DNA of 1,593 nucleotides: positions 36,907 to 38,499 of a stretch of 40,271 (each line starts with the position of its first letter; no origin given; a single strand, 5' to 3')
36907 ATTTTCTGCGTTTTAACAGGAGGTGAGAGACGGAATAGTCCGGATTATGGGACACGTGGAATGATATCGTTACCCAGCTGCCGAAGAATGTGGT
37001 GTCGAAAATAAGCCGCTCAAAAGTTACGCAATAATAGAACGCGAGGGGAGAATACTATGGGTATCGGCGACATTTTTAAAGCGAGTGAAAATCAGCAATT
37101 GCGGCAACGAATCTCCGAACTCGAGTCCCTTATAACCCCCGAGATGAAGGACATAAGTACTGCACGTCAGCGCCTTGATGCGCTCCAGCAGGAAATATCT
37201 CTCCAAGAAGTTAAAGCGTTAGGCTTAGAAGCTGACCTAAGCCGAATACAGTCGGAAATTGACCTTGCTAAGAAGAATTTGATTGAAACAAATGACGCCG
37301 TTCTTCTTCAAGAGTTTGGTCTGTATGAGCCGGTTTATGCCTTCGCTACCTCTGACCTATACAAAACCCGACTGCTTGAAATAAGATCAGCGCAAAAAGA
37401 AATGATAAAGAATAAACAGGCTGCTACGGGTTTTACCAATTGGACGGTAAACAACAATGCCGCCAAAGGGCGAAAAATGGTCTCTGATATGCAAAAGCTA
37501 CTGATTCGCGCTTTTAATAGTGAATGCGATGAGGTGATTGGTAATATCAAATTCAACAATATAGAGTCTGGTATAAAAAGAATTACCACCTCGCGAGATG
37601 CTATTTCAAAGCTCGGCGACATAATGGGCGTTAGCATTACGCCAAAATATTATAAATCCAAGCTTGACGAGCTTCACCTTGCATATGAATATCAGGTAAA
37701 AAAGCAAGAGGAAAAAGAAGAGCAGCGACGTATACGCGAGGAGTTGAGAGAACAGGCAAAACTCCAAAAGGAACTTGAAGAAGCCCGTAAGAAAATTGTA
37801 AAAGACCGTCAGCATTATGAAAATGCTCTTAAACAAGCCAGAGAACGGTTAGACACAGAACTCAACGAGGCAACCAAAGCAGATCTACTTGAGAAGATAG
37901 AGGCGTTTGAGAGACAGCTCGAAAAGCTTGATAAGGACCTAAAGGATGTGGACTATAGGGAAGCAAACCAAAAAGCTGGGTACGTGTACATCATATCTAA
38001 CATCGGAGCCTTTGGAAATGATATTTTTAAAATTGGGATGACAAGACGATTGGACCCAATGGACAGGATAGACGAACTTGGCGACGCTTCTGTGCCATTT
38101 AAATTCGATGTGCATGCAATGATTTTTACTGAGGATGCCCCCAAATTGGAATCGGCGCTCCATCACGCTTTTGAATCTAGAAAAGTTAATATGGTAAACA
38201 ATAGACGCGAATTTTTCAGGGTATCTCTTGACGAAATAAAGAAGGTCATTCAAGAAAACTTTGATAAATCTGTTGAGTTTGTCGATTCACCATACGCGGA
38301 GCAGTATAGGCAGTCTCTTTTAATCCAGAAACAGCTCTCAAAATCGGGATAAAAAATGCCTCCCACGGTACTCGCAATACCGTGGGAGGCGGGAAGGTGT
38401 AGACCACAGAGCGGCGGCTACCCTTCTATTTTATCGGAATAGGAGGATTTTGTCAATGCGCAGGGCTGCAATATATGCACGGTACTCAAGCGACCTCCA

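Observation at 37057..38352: Moron between repressor and integrase encodes a DUF4041-like + T5orf172/GIY-YIG-like protein: candidate prophage-borne anti-phage nuclease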

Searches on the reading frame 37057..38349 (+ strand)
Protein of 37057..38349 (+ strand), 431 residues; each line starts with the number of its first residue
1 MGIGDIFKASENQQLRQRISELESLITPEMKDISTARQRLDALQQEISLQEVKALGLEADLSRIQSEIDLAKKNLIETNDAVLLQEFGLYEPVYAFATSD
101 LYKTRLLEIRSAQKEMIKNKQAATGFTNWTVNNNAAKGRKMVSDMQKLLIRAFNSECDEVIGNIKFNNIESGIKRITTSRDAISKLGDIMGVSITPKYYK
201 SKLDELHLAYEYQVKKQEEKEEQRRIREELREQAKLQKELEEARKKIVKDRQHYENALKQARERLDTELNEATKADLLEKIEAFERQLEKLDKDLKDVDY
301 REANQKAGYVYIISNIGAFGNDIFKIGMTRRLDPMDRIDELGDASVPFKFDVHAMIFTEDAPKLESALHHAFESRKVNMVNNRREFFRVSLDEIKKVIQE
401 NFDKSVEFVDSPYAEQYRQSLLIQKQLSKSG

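Call 4: search_protein_families(library=pfam, proteins=[window:37057-38349:+], max_evalue=0.01)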
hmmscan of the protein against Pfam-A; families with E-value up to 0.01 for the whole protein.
window:37057-38349:+ (431 aa): 4 families
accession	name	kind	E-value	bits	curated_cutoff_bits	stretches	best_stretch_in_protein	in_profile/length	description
PF13250.11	DUF4041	-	1.8e-20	73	27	1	147-202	1-56/56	Domain of unknown function (DUF4041)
PF13455.12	MUG113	-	3.9e-19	69.5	22.3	1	324-399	1-71/73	Meiotically up-regulated gene 113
PF10544.15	T5orf172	-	4.4e-18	66.1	20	1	308-399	1-98/101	T5orf172 domain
PF10186.14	ATG14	-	0.0073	15.9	33.2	1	10-115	33-129/347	Vacuolar sorting 38 and autophagy-related subunit 14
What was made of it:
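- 37978..38253 (+): GIY-YIG (T5orf172/MUG113) nuclease domain, aa 308-399. The predicted catalytic Glu E365 is codon GAA at 38149-38151. Pfam T5orf172 E=4.4e-18 and MUG113 E=3.9e-19 (call 4).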

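Call 5: search_protein_families(library=padloc, proteins=[window:37057-38349:+], max_evalue=0.01)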
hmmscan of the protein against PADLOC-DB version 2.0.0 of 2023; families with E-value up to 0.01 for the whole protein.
window:37057-38349:+ (431 aa): 5 families
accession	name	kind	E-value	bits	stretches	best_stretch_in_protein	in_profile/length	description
PDLC03976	PD-Lambda-1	-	1.6e-156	520.1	1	12-428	67-477/491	-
PDLC03977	PD-Lambda-1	-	4e-147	489.1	1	12-429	63-477/496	-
PDLC05041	PDC-S57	-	4.6e-20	70.1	1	305-400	3-92/212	-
PDLC05042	PDC-S57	-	2.2e-09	35.3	1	305-399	5-100/245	-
PDLC04176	HEC-01A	-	0.0036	14.7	1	10-51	204-244/371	-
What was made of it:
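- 37057..38352 (+): SNIPE / PD-λ-1 family gene, 431 aa, TM-less subtype. PADLOC PD-Lambda-1 E=1.6e-156, protein residues 12-428 against model positions 67-477 of 491 (call 5).
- On SNIPE / PD-λ-1: PDLC03977 at E=4e-147 (call 5).
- Closest known: SNIPE. Same: Full-length HMM match at E=1.6e-156 (call 5).
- Closest known: Stand-alone T5orf172/MUG113 proteins and PADLOC candidate PDC-S57. Same: PDC-S57 matches at E=4.6e-20 over aa 305-400 (call 5).
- Near full-length match to the PD-Lambda-1 HMMs: E=1.6e-156 and 4e-147 (call 5).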

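Call 6: search_protein_families(library=ncbifam, proteins=[window:37057-38349:+], max_evalue=0.01)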
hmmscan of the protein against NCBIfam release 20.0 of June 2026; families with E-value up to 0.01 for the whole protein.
window:37057-38349:+ (431 aa): 1 family
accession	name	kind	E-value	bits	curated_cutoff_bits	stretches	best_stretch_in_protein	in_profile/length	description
NF045780.1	TrlF_fam_ATP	equivalog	0.0068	15.1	350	1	5-394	419-798/944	TrlF family AAA-like ATPase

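Call 7: search_protein_families(library=phrogs, proteins=[window:37057-38349:+], max_evalue=0.001)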
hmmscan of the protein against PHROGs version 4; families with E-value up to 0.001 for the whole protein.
window:37057-38349:+ (431 aa): 6 families
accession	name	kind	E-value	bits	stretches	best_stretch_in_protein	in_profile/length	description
phrog_1847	-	unknown function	3.7e-152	508.5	1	26-429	68-471/474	-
phrog_8430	-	unknown function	3.9e-35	122.5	1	213-422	205-403/439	-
phrog_16524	-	unknown function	1.3e-17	65.1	1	305-403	22-115/215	-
phrog_36333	-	unknown function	2.2e-11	44.7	1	308-419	4-109/199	-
phrog_5032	-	unknown function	3.6e-09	37.5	1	295-408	61-174/178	-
phrog_15085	-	unknown function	0.00026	22.3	1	307-404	3-97/103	-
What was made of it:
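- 37057..38352 (+): PHROG 1847 E=3.7e-152 (call 7).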

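Call 10: find_homologous_proteins(query=window:37057-38349:+, max_evalue=0.00001)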
Query window:37057-38349:+ (431 aa): 8000 proteins with E <= 0.00001 among 8000 candidates; the best 120 are listed.
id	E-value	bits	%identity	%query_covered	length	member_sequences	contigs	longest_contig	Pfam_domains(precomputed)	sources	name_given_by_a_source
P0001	1.0e-270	915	100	100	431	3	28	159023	PF10544.16,PF13455.13,PF13250.12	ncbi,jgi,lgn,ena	-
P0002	9.6e-258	873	95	100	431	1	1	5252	PF10544.16,PF13455.13,PF13250.12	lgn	-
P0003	5.9e-216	735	78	99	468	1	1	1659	PF10544.16,PF13455.13,PF13250.12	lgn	-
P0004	4.2e-207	706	76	99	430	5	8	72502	PF10544.16,PF13455.13,PF13250.12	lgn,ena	-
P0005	4.4e-205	699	76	99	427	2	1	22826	PF10544.16,PF13455.13,PF13250.12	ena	-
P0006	1.1e-204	698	74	99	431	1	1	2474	PF10544.16,PF13455.13,PF13250.12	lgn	-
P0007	4.9e-204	696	74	99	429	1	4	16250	PF10544.16,PF13455.13,PF13250.12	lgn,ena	-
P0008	1.2e-203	694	75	98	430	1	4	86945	PF10544.16,PF13455.13,PF13250.12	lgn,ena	-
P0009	2.8e-203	693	75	98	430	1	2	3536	PF10544.16,PF13455.13,PF13250.12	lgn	-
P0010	3.7e-202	690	74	98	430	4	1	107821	PF10544.16,PF13455.13,PF13250.12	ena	-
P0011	8.5e-202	688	75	99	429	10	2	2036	PF10544.16,PF13455.13,PF13250.12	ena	-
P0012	2.0e-201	687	74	99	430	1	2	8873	PF10544.16,PF13455.13,PF13250.12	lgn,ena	-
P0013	2.3e-200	684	73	99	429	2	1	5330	PF10544.16,PF13455.13,PF13250.12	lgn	-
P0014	6.9e-200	682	74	99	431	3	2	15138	PF10544.16,PF13455.13,PF13250.12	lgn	-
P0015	2.2e-197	674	72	100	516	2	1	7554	PF10544.16,PF13455.13,PF13250.12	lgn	-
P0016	2.5e-197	674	73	100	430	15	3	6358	PF10544.16,PF13455.13,PF13250.12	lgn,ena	-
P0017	2.7e-196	670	71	100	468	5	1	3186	PF10544.16,PF13455.13,PF13250.12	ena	-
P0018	3.1e-196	670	72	98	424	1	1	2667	PF10544.16,PF13455.13,PF13250.12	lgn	-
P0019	4.6e-196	670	72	98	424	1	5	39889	PF10544.16,PF13455.13,PF13250.12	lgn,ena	-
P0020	5.9e-196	669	72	98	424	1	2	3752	PF10544.16,PF13455.13,PF13250.12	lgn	-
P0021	1.7e-195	668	72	98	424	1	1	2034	PF10544.16,PF13455.13,PF13250.12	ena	-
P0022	2.0e-195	667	72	98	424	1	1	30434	PF10544.16,PF13455.13,PF13250.12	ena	-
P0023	3.4e-195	667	72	98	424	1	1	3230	PF10544.16,PF13455.13,PF13250.12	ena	-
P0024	4.1e-188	643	70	100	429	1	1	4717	PF10544.16,PF13455.13,PF13250.12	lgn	-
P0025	2.0e-186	638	73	93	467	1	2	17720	PF10544.16,PF13455.13,PF13250.12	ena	-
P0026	2.1e-186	638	70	99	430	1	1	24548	PF10544.16,PF13455.13,PF13250.12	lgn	-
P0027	4.9e-186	637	69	98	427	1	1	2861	PF10544.16,PF13455.13,PF13250.12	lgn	-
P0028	6.3e-186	636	69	98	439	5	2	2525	PF10544.16,PF13455.13,PF13250.12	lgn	-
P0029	1.9e-185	635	69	99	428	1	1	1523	PF10544.16,PF13455.13,PF13250.12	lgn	-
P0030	2.7e-185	634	67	99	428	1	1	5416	PF10544.16,PF13455.13,PF13250.12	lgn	-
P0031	3.0e-185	634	67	99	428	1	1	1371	PF10544.16,PF13455.13,PF13250.12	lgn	-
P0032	3.3e-185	634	69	98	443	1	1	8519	PF10544.16,PF13455.13,PF13250.12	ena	-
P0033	5.2e-185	633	69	98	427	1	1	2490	PF10544.16,PF13455.13,PF13250.12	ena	-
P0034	7.3e-185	633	69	99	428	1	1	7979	PF10544.16,PF13455.13,PF13250.12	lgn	-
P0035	7.5e-185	633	69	98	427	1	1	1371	PF10544.16,PF13455.13,PF13250.12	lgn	-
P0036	4.1e-184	630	68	98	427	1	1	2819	PF10544.16,PF13455.13,PF13250.12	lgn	-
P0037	4.5e-184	630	69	99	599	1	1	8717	PF10544.16,PF13455.13,PF13250.12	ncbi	-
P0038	1.3e-178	612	68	99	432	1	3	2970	PF10544.16,PF13455.13,PF13250.12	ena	-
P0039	5.5e-178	610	67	99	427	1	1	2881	PF10544.16,PF13455.13,PF13250.12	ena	-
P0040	4.4e-177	607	68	99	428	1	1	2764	PF10544.16,PF13455.13,PF13250.12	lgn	-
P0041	5.1e-177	607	67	99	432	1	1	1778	PF10544.16,PF13455.13,PF13250.12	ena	-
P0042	5.8e-176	603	67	99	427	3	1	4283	PF10544.16,PF13455.13,PF13250.12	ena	-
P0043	1.4e-175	602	66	98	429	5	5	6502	PF10544.16,PF13455.13,PF13250.12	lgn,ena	-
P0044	2.2e-173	595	64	98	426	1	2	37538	PF10544.16,PF13455.13,PF13250.12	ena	-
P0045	2.1e-169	582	77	81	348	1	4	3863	PF10544.16,PF13455.13,PF13250.12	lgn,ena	-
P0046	2.5e-169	582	63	98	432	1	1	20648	PF10544.16,PF13455.13,PF13250.12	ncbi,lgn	-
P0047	1.9e-168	579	64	99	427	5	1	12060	PF10544.16,PF13455.13,PF13250.12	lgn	-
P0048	3.1e-166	571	64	99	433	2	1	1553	PF10544.16,PF13455.13,PF13250.12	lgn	-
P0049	4.7e-165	567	61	98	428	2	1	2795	PF10544.16,PF13455.13,PF13250.12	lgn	-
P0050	4.6e-163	561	61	99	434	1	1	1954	PF10544.16,PF13455.13,PF13250.12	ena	-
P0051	8.3e-163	560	62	99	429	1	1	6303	PF10544.16,PF13455.13,PF13250.12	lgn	-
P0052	2.0e-161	556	60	99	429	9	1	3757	PF10544.16,PF13455.13,PF13250.12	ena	-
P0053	3.5e-161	555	61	99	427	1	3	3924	PF10544.16,PF13455.13,PF13250.12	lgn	-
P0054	6.1e-161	554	81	73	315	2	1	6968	PF10544.16,PF13455.13,PF13250.12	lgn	-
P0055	1.6e-160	553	62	99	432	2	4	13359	PF10544.16,PF13455.13,PF13250.12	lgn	-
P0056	5.8e-160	551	-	-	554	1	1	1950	PF10544.16,PF13455.13,PF13250.12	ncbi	-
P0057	1.4e-159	549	63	99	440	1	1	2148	PF10544.16,PF13455.13,PF13250.12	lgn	-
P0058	2.0e-159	549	62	98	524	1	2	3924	PF10544.16,PF13455.13,PF13250.12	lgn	-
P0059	1.1e-158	547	60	99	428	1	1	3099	PF10544.16,PF13455.13,PF13250.12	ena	-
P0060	3.9e-158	545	60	97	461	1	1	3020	PF10544.16,PF13455.13,PF13250.12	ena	-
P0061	1.5e-157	543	60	99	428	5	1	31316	PF10544.16,PF13455.13,PF13250.12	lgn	-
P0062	2.5e-157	542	60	98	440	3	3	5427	PF10544.16,PF13455.13,PF13250.12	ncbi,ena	-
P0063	1.1e-155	537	60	99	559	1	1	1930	PF10544.16,PF13240.12,PF13455.13,PF13250.12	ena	-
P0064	1.1e-155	537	61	99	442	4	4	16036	PF10544.16,PF13455.13,PF13250.12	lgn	-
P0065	2.6e-155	535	59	99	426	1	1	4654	PF10544.16,PF13455.13,PF13250.12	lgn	-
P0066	3.6e-155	535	59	98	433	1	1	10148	PF10544.16,PF13455.13,PF13250.12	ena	-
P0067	3.7e-155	535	59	98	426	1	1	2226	PF10544.16,PF13455.13,PF13250.12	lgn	-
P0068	8.5e-155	534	59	99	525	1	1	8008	PF10544.16,PF13455.13,PF13250.12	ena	-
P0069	2.9e-154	532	61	95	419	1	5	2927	PF10544.16,PF13455.13,PF13250.12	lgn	-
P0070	4.8e-154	531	61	99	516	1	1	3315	PF10544.16,PF13455.13,PF13250.12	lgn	-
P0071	5.1e-154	531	60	96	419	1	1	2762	PF10544.16,PF13455.13,PF13250.12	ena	-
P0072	5.8e-154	531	60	96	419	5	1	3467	PF10544.16,PF13455.13,PF13250.12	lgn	-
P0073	6.2e-154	531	61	97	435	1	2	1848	PF10544.16,PF13455.13,PF13250.12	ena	-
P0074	7.8e-154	531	60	96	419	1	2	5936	PF10544.16,PF13455.13,PF13250.12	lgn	-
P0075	8.1e-154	531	59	99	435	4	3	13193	PF10544.16,PF13455.13,PF13250.12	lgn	-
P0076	1.2e-153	530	61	95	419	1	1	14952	PF10544.16,PF13455.13,PF13250.12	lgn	-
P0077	1.2e-153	530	61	96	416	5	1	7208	PF10544.16,PF13455.13,PF13250.12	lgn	-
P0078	2.9e-153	529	60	96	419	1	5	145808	PF10544.16,PF13455.13,PF13250.12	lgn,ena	-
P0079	4.4e-153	528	61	95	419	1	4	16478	PF10544.16,PF13455.13,PF13250.12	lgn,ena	-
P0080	5.5e-153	528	60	98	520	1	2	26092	PF10544.16,PF13455.13,PF13250.12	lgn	-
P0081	5.6e-153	528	61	95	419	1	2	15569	PF10544.16,PF13455.13,PF13250.12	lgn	-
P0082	5.8e-153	528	60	96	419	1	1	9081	PF10544.16,PF13455.13,PF13250.12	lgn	-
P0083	6.5e-153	528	65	87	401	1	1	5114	PF10544.16,PF13455.13,PF13250.12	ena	-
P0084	1.3e-152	527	60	96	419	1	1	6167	PF10544.16,PF13455.13,PF13250.12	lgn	-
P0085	1.3e-152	526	60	96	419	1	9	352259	PF10544.16,PF13455.13,PF13250.12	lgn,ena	-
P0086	1.6e-152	526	59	99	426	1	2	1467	PF10544.16,PF13455.13,PF13250.12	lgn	-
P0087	1.6e-152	526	60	96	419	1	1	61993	PF10544.16,PF13455.13,PF13250.12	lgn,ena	-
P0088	1.7e-152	526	60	96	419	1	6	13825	PF10544.16,PF13455.13,PF13250.12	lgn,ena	-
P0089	1.7e-152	526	65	86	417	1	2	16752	PF10544.16,PF13455.13,PF13250.12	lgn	-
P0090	1.8e-152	526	60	99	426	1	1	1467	PF10544.16,PF13455.13,PF13250.12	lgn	-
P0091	2.5e-152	526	60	97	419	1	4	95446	PF10544.16,PF13455.13,PF13250.12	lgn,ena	-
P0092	2.8e-152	525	60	97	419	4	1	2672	PF10544.16,PF13455.13,PF13250.12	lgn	-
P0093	3.2e-152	525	63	92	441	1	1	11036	PF10544.16,PF13455.13,PF13250.12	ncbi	-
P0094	3.3e-152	525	60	95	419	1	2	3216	PF10544.16,PF13455.13,PF13250.12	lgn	-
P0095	3.4e-152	525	61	95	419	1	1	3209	PF10544.16,PF13455.13,PF13250.12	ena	-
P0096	3.6e-152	525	59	96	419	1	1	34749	PF10544.16,PF13455.13,PF13250.12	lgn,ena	-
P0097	3.9e-152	525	59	99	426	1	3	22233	PF10544.16,PF13455.13,PF13250.12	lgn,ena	-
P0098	4.0e-152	525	59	99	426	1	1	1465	PF10544.16,PF13455.13,PF13250.12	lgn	-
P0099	4.4e-152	525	59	96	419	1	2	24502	PF10544.16,PF13455.13,PF13250.12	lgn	-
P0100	4.8e-152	525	60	97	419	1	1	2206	PF10544.16,PF13455.13,PF13250.12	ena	-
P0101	5.0e-152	525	56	98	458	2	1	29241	PF10544.16,PF13455.13,PF13250.12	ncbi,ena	-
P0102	5.3e-152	525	59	99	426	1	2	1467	PF10544.16,PF13455.13,PF13250.12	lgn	-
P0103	5.5e-152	524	59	99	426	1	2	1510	PF10544.16,PF13455.13,PF13250.12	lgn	-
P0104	5.7e-152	524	64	89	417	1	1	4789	PF10544.16,PF13455.13,PF13250.12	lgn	-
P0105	5.8e-152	524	61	95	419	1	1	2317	PF10544.16,PF13455.13,PF13250.12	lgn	-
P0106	6.1e-152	524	60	96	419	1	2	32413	PF10544.16,PF13455.13,PF13250.12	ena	-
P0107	7.8e-152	524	59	99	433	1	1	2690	PF10544.16,PF13455.13,PF13250.12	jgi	jgi:hypothetical protein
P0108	8.3e-152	524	59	99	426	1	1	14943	PF10544.16,PF13455.13,PF13250.12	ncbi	-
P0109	8.9e-152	524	65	89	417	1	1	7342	PF10544.16,PF13455.13,PF13250.12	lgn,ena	-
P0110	1.0e-151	524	59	99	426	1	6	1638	PF10544.16,PF13455.13,PF13250.12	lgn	-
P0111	1.3e-151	523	59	99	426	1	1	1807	PF10544.16,PF13455.13,PF13250.12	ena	-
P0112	2.1e-151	523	60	98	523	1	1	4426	PF10544.16,PF13455.13,PF13250.12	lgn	-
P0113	2.3e-151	522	63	89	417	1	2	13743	PF10544.16,PF13455.13,PF13250.12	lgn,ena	-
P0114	2.6e-151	522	56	98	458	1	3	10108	PF10544.16,PF13455.13,PF13250.12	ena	-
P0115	3.8e-151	522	60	95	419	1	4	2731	PF10544.16,PF13455.13,PF13250.12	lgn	-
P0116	4.5e-151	521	60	98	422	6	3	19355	PF10544.16,PF13455.13,PF13250.12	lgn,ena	-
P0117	5.7e-151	521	59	96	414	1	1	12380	PF10544.16,PF13455.13,PF13250.12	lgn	-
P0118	6.2e-151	521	60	98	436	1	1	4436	PF10544.16,PF13455.13,PF13250.12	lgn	-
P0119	6.4e-151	521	58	97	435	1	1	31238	PF10544.16,PF13455.13,PF13250.12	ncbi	-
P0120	6.5e-151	521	63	89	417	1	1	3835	PF10544.16,PF13455.13,PF13250.12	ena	-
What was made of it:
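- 37057..38352 (+): An identical protein, P0001, occurs on 28 contigs (call 10).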

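Call 20: search_dna_similar(query=window:37057-38349:+, collection=phages, mode=protein, max_rows=30)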
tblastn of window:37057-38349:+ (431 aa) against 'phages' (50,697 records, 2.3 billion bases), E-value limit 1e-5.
Records with a match: 41; places in all: 41; records where one place covers at least 80% of the query: 27.
Best place of each record, by identity: <60% 41.
By first word of the organism name: Streptococcus 12; Corynebacterium 5; Enterobacteria 5; Klebsiella 4; Clostridium 3; Lactobacillus 2; Escherichia 2; Bacteriophage 2; Marinitoga 2; Synechococcus 2; and 2 more.
By host as written in the record: - 7; Corynebacterium vitaeruminis CAG1 3; Lactobacillus casei BL23 2; Corynebacterium vitaeruminis CAG1, a derivative of (NCIB9291) 2; Escherichia coli 2; Clostridium botulinum D str. 1873 1; Mycobacterium smegmatis mc#155 1; Salmonella typhimurium 1; and 22 more.
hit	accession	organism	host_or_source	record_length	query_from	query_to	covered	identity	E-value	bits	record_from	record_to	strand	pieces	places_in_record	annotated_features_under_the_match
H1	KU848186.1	Lactobacillus phage PLE3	Lactobacillus casei BL23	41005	1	423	98%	42.1%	1e-82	283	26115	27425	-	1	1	hypothetical protein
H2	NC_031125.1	Lactobacillus phage PLE3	Lactobacillus casei BL23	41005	1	423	98%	42.1%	1e-82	283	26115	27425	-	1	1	DUF4041 domain-containing protein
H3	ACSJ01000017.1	Clostridium phage D-1873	Clostridium botulinum D str. 1873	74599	1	387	90%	45.9%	2e-81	279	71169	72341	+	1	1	phage protein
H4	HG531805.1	Clostridium phage CDMH1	-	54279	75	424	81%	49.7%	3e-85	290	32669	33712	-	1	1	CDHM1_gp42: putative regulatory protein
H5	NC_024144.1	Clostridium phage CDMH1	-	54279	75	424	81%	49.7%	3e-85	290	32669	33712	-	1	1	CDHM1_gp42: DUF4041 domain-containing protein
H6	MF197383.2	Corynebacterium phage Poushou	Corynebacterium vitaeruminis CAG1, a ...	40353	11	425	96%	40.1%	5e-77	266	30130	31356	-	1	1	33: ATPase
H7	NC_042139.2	Corynebacterium phage Poushou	Corynebacterium vitaeruminis CAG1, a ...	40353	11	425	96%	40.1%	5e-77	266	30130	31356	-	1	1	33: DUF4041 domain-containing protein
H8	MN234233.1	Corynebacterium phage Colleen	Corynebacterium vitaeruminis CAG1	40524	11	425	96%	40.1%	5e-77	266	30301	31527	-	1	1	33: AAA-ATPase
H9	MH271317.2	Corynebacterium phage TouchMeNot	Corynebacterium vitaeruminis CAG1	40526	11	425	96%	40.1%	5e-77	266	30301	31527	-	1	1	33: hypothetical protein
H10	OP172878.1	Corynebacterium phage Arianna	Corynebacterium vitaeruminis CAG1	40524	11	425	96%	40.1%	5e-77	266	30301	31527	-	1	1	33: hypothetical protein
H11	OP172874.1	Mycobacterium phage Mask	Mycobacterium smegmatis mc#155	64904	10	420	95%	39.2%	1e-72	253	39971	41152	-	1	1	44: hypothetical protein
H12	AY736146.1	Enterobacteria phage ES18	-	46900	10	429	97%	38.3%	9e-69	242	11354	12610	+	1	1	19: gp19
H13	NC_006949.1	Enterobacteria phage ES18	Salmonella typhimurium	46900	10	429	97%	38.3%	9e-69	242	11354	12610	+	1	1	19: DUF4041 domain-containing protein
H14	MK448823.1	Streptococcus phage Javan633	Streptococcus uberis C9359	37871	50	422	87%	42.2%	2e-66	235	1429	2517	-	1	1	hypothetical protein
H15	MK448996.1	Streptococcus phage Javan628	Streptococcus uberis C5388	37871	50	422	87%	42.2%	2e-66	235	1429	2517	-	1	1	hypothetical protein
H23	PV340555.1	Escherichia phage PhiR26_1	Escherichia coli str. K-12 substr. ...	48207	82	431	81%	42.2%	2e-71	250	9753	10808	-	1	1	PD-lambda-1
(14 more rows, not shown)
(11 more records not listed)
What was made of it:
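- Closest known: SNIPE. Same: 42% identity over aa 82-431 (call 20).
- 42% identity over aa 82-431 to the gene annotated PD-lambda-1 in E. coli phage PhiR26_1 (call 20).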

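Call 21: get_annotated_region(hit=H23, flank=4000)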
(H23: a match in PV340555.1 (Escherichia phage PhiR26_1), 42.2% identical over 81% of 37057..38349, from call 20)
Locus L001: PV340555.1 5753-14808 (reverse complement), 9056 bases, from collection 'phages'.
description: Escherichia phage PhiR26_1, complete genome.
organism: Escherichia phage PhiR26_1 (NCBI taxid 3416477)
taxonomy: Viruses
host: Escherichia coli str. K-12 substr. MG1655; source: -; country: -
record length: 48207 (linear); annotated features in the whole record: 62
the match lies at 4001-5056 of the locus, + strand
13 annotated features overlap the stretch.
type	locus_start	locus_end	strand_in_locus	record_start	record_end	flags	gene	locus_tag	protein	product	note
CDS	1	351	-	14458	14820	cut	-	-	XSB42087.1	RusA resolvase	Holliday junction resolvase / Crossover junctionendodeoxyribonuclease rusA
CDS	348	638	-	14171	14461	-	-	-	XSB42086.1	hypothetical protein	hypothetical protein YbcO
CDS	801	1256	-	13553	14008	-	-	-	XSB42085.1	hypothetical protein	hypothetical protein YbcN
CDS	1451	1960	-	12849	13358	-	-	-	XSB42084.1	hypothetical protein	-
CDS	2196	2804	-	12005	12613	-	-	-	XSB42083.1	Rha protein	-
CDS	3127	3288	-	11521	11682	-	-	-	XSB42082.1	hypothetical protein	-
CDS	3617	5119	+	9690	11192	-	-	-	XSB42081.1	PD-lambda-1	-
CDS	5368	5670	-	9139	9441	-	-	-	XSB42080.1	exclusion protein Ren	exclusion protein ren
CDS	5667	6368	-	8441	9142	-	-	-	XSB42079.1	DNA replication protein P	-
CDS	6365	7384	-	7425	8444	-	-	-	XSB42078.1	DNA replication protein O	-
CDS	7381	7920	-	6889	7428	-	-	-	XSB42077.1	cII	activator protein cII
CDS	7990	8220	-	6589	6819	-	-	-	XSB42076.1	Cro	transcriptional regulator cro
CDS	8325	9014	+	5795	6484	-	-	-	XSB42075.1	cI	repressor protein cI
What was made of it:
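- Closest known: SNIPE. Same: The E. coli-type gene also sits in a lambdoid phage, PhiR26_1 (call 21).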

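Call 22: get_annotated_region(hit=H13, flank=3000)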
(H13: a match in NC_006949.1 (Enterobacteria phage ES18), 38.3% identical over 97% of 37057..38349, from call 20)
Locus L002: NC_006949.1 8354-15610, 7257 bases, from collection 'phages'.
description: Enterobacteria phage ES18, complete genome.
organism: Enterobacteria phage ES18 (NCBI taxid 101570)
taxonomy: Viruses; Duplodnaviria; Heunggongvirae; Uroviricota; Caudoviricetes
host: Salmonella typhimurium; source: -; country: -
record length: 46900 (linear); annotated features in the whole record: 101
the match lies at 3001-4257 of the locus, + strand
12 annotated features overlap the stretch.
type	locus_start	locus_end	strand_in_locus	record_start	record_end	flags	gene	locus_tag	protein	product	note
CDS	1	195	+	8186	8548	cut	13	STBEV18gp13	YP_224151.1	gp13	function unknown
CDS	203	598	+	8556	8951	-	14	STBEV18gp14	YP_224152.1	gp14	function unknown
CDS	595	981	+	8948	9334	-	15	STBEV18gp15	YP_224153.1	gp15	function unknown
CDS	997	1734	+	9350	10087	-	16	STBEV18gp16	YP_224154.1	major tail protein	putative tail shaft protein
regulatory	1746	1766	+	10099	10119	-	16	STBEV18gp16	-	terminator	putative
CDS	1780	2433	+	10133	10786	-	17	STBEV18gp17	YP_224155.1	DUF6246 family protein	function unknown; possible +1 frameshift at 3' end of gene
CDS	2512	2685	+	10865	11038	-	18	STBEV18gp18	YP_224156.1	gp18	possible moron; function unknown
CDS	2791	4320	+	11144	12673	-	19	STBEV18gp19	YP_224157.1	DUF4041 domain-containing protein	possible moron; function unknown; similar to phage EJ-1 ORF3 and phiP27 L22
regulatory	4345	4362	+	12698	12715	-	19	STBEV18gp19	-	terminator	putative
CDS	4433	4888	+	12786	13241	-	20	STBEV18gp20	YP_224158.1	gp20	possible moron; function unknown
regulatory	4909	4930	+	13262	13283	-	20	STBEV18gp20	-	terminator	putative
CDS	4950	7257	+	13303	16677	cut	21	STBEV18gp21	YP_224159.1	tail length tape measure protein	putative tape measure protein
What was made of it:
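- Homologues occur at other positions in phage genomes, for example among the tail genes of ES18 and near the replication genes of PhiR26_1 (calls 21, 22). ES18 gp19 was annotated as a possible moron with its own putative terminator (call 22).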
